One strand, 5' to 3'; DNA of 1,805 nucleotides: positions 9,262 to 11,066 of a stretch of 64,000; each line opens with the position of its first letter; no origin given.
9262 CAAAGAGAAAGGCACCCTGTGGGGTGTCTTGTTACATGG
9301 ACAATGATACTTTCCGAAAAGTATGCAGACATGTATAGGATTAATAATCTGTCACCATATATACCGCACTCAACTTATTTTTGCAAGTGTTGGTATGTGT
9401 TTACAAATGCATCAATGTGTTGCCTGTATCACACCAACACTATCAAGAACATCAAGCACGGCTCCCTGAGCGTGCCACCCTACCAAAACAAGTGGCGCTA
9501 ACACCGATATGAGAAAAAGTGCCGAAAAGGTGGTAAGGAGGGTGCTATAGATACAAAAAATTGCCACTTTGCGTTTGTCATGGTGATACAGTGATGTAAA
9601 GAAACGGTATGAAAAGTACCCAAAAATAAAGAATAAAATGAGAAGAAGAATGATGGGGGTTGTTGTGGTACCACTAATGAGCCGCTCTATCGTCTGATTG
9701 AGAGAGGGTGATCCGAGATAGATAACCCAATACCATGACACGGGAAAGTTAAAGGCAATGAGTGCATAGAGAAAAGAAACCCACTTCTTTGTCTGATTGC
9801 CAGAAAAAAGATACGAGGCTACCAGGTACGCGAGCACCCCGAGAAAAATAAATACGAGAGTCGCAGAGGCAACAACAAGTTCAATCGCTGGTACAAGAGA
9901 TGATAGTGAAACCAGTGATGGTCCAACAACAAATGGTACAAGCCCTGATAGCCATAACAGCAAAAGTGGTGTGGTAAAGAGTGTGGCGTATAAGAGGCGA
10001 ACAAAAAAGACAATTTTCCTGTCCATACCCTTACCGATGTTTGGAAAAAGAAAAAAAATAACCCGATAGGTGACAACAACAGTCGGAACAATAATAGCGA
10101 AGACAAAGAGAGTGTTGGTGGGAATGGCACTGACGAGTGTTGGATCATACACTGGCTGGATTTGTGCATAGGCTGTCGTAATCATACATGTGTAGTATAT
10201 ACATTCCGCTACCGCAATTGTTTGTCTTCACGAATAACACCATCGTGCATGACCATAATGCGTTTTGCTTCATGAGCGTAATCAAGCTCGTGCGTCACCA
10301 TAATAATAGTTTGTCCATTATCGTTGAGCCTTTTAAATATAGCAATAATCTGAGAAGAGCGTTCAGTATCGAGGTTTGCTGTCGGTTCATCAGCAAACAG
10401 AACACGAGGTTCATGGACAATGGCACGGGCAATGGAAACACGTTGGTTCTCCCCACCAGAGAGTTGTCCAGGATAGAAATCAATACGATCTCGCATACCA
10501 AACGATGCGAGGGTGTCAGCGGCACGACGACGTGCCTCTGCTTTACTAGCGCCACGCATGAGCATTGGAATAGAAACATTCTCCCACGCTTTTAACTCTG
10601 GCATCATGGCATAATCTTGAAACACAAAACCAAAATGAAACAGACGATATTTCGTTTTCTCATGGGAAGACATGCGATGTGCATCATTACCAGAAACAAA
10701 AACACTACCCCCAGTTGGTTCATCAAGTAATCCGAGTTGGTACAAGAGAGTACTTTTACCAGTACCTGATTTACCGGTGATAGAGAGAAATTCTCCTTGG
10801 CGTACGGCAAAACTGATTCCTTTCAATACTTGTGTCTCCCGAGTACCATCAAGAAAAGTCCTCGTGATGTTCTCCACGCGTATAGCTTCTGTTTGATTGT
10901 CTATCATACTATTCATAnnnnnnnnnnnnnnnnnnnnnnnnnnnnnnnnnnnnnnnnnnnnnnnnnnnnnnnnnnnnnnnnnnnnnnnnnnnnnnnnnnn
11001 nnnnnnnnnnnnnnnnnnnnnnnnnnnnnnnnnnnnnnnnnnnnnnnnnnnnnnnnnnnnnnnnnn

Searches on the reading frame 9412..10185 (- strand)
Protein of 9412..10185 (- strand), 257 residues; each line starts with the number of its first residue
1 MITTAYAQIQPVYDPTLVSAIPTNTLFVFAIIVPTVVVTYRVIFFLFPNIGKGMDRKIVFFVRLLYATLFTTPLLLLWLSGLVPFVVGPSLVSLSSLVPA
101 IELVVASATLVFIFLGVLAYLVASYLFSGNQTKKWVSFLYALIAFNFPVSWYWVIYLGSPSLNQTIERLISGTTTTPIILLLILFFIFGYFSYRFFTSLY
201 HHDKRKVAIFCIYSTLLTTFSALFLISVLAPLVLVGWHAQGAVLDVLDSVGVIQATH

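Call 3: search_protein_families(library=pfam, proteins=[window:9412-10185:-], max_evalue=0.01)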
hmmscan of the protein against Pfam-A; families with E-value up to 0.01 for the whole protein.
window:9412-10185:- (257 aa): 0 families

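Call 6: search_protein_families(library=ncbifam, proteins=[window:9412-10185:-], max_evalue=0.01)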
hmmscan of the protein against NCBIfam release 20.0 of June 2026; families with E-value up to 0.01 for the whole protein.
window:9412-10185:- (257 aa): 0 families

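Call 8: find_homologous_proteins(query=window:9412-10185:-)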
Query window:9412-10185:- (257 aa): 1 proteins with E <= 0.001 among 3299 candidates.
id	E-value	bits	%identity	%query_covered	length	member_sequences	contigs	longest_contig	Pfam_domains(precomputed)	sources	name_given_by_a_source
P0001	2.6e-155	533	100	100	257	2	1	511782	-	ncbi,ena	-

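Call 11: find_encoding_contigs(protein=P0001, flank=10000, max_places=3)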
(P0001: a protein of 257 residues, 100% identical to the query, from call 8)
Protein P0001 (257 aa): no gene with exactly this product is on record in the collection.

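Call 52: search_protein_families(library=pfam, proteins=[window:9412-10185:-], max_evalue=5)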
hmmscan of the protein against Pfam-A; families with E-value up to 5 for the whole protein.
window:9412-10185:- (257 aa): 2 families
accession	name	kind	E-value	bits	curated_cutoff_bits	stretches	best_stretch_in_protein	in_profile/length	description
PF11119.13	DUF2633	-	0.036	14.4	25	1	175-206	11-42/43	Protein of unknown function (DUF2633)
PF10864.13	DUF2663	-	2.1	9.2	25.2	1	145-197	25-75/127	Protein of unknown function (DUF2663)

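Call 66: find_encoding_contigs(protein=P0008, flank=10000, max_places=3)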
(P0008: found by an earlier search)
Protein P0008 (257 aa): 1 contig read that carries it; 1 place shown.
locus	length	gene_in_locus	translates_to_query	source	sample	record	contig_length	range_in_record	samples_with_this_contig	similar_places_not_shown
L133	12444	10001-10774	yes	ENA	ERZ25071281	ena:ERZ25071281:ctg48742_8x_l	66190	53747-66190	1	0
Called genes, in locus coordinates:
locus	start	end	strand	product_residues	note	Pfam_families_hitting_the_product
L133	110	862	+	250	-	PF01255:Prenyltransf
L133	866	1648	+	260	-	PF00849:PseudoU_synth_2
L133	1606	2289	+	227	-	PF01245:Ribosomal_L19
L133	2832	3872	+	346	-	PF00268:Ribonuc_red_sm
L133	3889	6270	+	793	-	PF03477:ATP-cone, PF00317:Ribonuc_red_lgN, PF02867:Ribonuc_red_lgC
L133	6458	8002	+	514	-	-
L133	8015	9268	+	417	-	PF02687:FtsX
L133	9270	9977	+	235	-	PF00005:ABC_tran, PF02463:SMC_N (faint), PF13304:AAA_21 (faint)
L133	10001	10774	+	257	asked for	-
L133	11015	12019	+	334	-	PF13651:EcoRI_methylase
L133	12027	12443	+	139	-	?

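Call 69: search_protein_families(library=pfam, proteins=[L133:11015-12019:+, L133:12027-12443:+], max_evalue=0.01)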
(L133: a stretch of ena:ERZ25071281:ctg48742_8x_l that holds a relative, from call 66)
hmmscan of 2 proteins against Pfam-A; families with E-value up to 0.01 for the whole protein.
L133:11015-12019:+ (334 aa): 2 families
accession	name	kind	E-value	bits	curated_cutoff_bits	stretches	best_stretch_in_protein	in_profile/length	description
PF13651.11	EcoRI_methylase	-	1.6e-119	399.7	26.4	1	9-331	1-343/345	Adenine-specific methyltransferase EcoRI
PF05175.20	MTS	-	0.0062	16.6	23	0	114-170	53-113/170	Methyltransferase small domain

L133:12027-12443:+ (139 aa): 1 family
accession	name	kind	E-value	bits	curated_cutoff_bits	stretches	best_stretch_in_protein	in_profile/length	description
PF03235.19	GmrSD_N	-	3.2e-15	57.2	33.2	1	33-112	12-105/199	GmrSD restriction endonuclease, N-terminal domain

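Call 78: search_protein_families(library=phrogs, proteins=[window:9412-10185:-], max_evalue=0.001)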
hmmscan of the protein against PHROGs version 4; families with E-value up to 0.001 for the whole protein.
window:9412-10185:- (257 aa): 0 families

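Call 79: search_protein_families(library=padloc, proteins=[window:9412-10185:-], max_evalue=0.001)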
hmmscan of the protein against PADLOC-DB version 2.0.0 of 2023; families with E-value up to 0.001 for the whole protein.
window:9412-10185:- (257 aa): 0 families

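Call 98: search_protein_representatives(protein=window:9412-10185:-)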
Query: 257 residues. Proteins with E-value up to 0.001 (for the whole library): 2; up to 1e-10: 1; up to 1e-30: 1. The best 2 are listed.
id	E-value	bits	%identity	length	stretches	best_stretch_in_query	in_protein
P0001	8.2e-156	533.4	100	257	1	1-257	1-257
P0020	6.5e-04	35.9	39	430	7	132-165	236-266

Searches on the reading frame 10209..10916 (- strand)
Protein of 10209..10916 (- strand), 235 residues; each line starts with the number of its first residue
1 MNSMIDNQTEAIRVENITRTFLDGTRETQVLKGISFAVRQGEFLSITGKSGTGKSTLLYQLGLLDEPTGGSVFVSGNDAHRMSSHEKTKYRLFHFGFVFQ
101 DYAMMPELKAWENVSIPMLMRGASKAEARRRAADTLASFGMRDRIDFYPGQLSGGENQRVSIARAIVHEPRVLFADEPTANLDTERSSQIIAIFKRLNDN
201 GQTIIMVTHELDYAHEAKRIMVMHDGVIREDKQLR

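Call 3: search_protein_families(library=pfam, proteins=[window:10209-10916:-], max_evalue=0.01)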
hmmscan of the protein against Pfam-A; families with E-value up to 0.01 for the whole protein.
window:10209-10916:- (235 aa): 8 families
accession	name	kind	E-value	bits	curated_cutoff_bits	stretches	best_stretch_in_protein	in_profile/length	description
PF00005.33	ABC_tran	-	1.9e-30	106.7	25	1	31-180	1-137/137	ABC transporter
PF13304.12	AAA_21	-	8e-06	26.6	27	0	135-210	221-299/304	AAA domain, putative AbiEii toxin, Type IV TA system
PF02463.25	SMC_N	-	1.5e-05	25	40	1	145-222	130-210/220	RecF/RecN/SMC N terminal domain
PF13191.12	AAA_16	-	0.00057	20.9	32.6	1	37-105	18-85/167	AAA ATPase domain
PF06745.19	ATPase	-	0.00071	19.5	26.6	0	39-60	17-38/231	KaiC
PF13555.12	AAA_29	-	0.0019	18.4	27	1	38-58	19-39/61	P-loop containing region of AAA domain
PF13481.12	AAA_25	-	0.0026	17.8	27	0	38-63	30-55/195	AAA domain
PF25199.1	nSTAND_NTPase5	-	0.0039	17.5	34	0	40-63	40-63/145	Novel STAND NTPase 5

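Call 6: search_protein_families(library=ncbifam, proteins=[window:10209-10916:-], max_evalue=0.01)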
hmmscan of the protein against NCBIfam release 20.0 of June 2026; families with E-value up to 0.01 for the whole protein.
window:10209-10916:- (235 aa): 190 families (the best 25 are shown)
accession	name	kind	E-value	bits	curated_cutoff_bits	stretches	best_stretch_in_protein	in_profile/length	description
TIGR02211.1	LolD_lipo_ex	equivalog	1.7e-68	230.5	307.75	1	12-229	2-220/221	lipoprotein-releasing ABC transporter ATP-binding protein LolD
NF007826.0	PRK10535.1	equivalog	4e-63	213.7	966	1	11-232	4-225/648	macrolide ABC transporter ATP-binding protein/permease MacB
TIGR02673.1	FtsE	equivalog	1.2e-59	201.6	264.85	1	12-226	2-213/214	cell division ATP-binding protein FtsE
NF038007.1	ABC_ATP_DarD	equivalog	1.8e-59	200.9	375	1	12-227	2-217/218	darobactin export ABC transporter ATP-binding protein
NF008639.0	PRK11629.1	equivalog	1.7e-58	197.8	360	1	12-231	7-227/234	lipoprotein-releasing ABC transporter ATP-binding protein LolD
NF007879.0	PRK10584.1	equivalog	4.3e-56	190.2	336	1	10-231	5-227/228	putative ABC transporter ATP-binding protein YbbA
TIGR03608.1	L_ocin_972_ABC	subfamily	3e-55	186.9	254.85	1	26-221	9-204/206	putative bacteriocin export ABC transporter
TIGR02982.1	heterocyst_DevA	subfamily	8.1e-51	172.7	295.8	1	12-228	2-219/220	ABC exporter ATP-binding subunit, DevA family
NF007027.0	PRK09493.1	equivalog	2.7e-49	167.7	379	1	26-232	12-218/240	glutamine ABC transporter ATP-binding protein GlnQ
TIGR02315.1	ABC_phnC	equivalog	1.2e-46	159.1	266.1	1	12-228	2-224/243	phosphonate ABC transporter ATP-binding protein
TIGR03265.1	PhnT2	equivalog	1.4e-46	159.4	457.7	1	10-229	3-214/353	putative 2-aminoethylphosphonate ABC transporter ATP-binding protein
NF008428.0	PRK11264.1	equivalog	2.4e-46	158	406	1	11-231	3-225/250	L-cystine ABC transporter ATP-binding protein TcyN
NF008338.0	PRK11124.1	equivalog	2.6e-45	154.8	369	1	12-230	3-221/242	arginine ABC transporter ATP-binding protein ArtP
TIGR02314.1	ABC_MetN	equivalog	6e-45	153.7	499.7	1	12-226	2-217/343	methionine ABC transporter ATP-binding protein MetN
NF040933.2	ABC_arch_GlcV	equivalog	8e-45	153.2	450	1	11-229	2-221/357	glucose ABC transporter ATP-binding protein GlcV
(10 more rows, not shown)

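Call 100: search_protein_families(library=pfam, proteins=[L134:3-365:+, L134:2866-3234:+, L134:3938-4390:+, L134:4475-5266:+], max_evalue=0.01)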
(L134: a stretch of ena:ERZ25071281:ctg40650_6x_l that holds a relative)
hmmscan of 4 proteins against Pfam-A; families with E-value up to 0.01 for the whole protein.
L134:3-365:+ (120 aa): 4 families
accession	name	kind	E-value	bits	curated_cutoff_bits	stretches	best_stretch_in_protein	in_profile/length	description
PF01844.29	HNH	-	7.7e-14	52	21.4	1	75-118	1-45/47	HNH endonuclease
PF14279.12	HNH_5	-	9.3e-10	38.7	27.5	1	75-117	1-43/56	HNH endonuclease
PF24042.1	DUF7351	-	0.0027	17.9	31.2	1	44-119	38-106/177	Domain of unknown function (DUF7351)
PF02945.21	Endonuclease_7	-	0.0085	16.4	23.6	0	60-116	11-62/82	Recombination endonuclease VII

L134:2866-3234:+ (122 aa): 0 families

L134:3938-4390:+ (150 aa): 0 families

L134:4475-5266:+ (263 aa): 0 families
